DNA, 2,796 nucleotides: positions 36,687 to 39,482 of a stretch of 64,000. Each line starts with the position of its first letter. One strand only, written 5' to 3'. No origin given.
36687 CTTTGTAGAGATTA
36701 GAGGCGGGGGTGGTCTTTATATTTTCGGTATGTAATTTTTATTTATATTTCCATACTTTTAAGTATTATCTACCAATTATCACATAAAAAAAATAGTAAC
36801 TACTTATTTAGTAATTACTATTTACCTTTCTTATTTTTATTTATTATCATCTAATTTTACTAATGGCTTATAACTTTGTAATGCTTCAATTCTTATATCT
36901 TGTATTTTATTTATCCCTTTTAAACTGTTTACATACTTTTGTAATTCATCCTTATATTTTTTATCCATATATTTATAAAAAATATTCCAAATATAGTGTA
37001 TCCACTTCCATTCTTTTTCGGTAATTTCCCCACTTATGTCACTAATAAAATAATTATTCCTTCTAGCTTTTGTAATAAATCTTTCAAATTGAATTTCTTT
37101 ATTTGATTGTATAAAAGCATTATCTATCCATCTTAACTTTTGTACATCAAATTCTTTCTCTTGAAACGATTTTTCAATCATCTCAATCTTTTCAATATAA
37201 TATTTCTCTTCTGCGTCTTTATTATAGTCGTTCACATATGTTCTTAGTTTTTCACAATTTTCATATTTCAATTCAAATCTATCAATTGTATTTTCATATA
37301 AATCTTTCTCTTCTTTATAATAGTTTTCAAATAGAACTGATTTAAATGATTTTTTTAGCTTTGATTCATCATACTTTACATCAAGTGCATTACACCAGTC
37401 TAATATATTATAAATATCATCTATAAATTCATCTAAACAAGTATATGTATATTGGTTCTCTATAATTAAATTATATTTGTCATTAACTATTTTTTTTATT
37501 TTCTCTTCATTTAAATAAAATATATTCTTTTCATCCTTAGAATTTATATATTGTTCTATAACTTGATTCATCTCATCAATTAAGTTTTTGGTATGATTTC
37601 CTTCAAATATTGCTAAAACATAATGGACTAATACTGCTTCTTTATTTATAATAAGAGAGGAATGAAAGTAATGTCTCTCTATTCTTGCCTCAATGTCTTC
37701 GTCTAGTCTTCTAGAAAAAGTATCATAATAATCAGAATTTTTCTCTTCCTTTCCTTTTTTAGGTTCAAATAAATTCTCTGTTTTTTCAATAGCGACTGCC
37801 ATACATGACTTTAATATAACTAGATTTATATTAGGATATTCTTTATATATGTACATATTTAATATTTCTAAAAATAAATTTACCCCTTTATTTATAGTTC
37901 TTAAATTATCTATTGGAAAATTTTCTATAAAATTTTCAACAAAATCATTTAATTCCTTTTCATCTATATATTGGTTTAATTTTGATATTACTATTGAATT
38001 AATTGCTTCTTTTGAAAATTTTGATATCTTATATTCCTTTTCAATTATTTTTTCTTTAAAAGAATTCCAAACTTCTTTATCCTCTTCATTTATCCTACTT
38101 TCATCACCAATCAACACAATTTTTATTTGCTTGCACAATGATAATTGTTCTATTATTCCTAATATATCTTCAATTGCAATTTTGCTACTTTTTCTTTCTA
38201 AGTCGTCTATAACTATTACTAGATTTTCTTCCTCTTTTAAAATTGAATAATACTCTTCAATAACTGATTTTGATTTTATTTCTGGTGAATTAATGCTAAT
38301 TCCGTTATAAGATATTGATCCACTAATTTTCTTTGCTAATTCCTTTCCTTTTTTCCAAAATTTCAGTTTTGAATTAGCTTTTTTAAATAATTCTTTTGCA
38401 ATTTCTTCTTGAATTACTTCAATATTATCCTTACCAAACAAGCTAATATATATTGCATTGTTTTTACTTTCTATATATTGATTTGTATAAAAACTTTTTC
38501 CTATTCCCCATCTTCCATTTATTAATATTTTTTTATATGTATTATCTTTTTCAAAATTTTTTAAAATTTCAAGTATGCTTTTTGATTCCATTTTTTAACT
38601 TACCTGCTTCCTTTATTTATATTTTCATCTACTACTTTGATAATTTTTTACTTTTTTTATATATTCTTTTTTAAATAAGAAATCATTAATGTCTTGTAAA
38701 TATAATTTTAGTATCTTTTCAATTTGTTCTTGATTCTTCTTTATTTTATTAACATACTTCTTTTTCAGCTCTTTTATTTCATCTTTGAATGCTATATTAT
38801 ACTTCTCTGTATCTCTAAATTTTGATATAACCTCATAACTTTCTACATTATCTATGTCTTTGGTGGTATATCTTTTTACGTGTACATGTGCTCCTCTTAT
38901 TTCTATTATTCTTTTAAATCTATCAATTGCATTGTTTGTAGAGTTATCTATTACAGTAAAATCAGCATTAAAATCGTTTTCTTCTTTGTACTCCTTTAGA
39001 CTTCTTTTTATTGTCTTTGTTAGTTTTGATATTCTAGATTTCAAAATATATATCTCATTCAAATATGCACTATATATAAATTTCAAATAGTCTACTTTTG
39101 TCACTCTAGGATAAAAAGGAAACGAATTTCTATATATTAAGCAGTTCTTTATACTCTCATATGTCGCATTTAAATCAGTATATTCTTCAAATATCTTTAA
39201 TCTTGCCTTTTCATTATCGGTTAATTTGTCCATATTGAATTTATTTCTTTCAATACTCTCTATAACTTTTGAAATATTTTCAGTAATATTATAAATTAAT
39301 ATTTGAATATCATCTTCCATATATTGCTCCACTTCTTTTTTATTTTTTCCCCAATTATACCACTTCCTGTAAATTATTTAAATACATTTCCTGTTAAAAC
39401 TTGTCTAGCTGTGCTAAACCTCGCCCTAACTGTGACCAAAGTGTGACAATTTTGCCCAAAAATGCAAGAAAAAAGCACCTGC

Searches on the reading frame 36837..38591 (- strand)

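Call 3: search_protein_families(library=pfam, proteins=[window:36837-38591:-], max_evalue=0.01)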
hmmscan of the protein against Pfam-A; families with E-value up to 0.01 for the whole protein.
window:36837-38591:- (584 aa): 3 families
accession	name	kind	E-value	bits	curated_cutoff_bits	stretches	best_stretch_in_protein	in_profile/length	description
PF07693.20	KAP_NTPase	-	1.5e-07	31.4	20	1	4-233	6-258/293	KAP family P-loop domain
PF13401.12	AAA_22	-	1.3e-05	26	27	1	22-164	8-124/130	AAA domain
PF13191.12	AAA_16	-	0.0046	17.9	32.6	1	16-133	22-143/167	AAA ATPase domain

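Call 4: search_protein_families(library=padloc, proteins=[window:36837-38591:-], max_evalue=0.01)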
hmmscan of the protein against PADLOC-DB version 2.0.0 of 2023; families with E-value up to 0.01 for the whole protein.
window:36837-38591:- (584 aa): 3 families
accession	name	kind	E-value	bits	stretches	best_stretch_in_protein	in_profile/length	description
PDLC05031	PDC-S49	-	7.7e-21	72.5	1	22-489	27-501/624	-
PDLC05029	PDC-S49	-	1.3e-19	68.4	1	11-299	16-312/619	-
PDLC05030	PDC-S49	-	4.7e-14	50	1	1-245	1-267/629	-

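Call 5: search_protein_families(library=ncbifam, proteins=[window:36837-38591:-], max_evalue=0.01)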
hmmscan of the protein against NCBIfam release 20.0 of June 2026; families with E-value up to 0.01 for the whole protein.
window:36837-38591:- (584 aa): 0 families

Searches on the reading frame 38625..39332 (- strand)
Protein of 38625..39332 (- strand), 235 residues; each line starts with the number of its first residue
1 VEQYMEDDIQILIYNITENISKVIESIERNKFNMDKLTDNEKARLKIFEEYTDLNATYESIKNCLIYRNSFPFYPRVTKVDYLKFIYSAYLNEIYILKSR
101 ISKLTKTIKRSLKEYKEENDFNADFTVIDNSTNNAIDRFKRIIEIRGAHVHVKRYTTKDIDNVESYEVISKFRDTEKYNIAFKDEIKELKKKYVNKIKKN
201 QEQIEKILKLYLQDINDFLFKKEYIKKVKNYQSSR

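Call 3: search_protein_families(library=pfam, proteins=[window:38625-39332:-], max_evalue=0.01)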
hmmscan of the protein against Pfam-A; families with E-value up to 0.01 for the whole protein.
window:38625-39332:- (235 aa): 0 families

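Call 4: search_protein_families(library=padloc, proteins=[window:38625-39332:-], max_evalue=0.01)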
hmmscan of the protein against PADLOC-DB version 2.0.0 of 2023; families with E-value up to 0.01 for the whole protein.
window:38625-39332:- (235 aa): 0 families

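Call 5: search_protein_families(library=ncbifam, proteins=[window:38625-39332:-], max_evalue=0.01)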
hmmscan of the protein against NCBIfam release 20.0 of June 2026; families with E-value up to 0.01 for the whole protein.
window:38625-39332:- (235 aa): 0 families

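Call 38: search_protein_families(library=pfam, proteins=[window:38625-39332:-], max_evalue=5)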
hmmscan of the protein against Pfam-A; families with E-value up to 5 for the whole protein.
window:38625-39332:- (235 aa): 3 families
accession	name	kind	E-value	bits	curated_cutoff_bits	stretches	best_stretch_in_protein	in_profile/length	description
PF15203.11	TMEM95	-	0.041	14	27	1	97-155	11-71/151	TMEM95 family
PF04504.20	GeBP-like_DBD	-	0.47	11.6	29.5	1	151-203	19-73/94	Glabrous-enhancer-binding protein-like family, DBD domain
PF00620.32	RhoGAP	-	2.3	8.5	24.5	1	184-230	29-82/148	RhoGAP domain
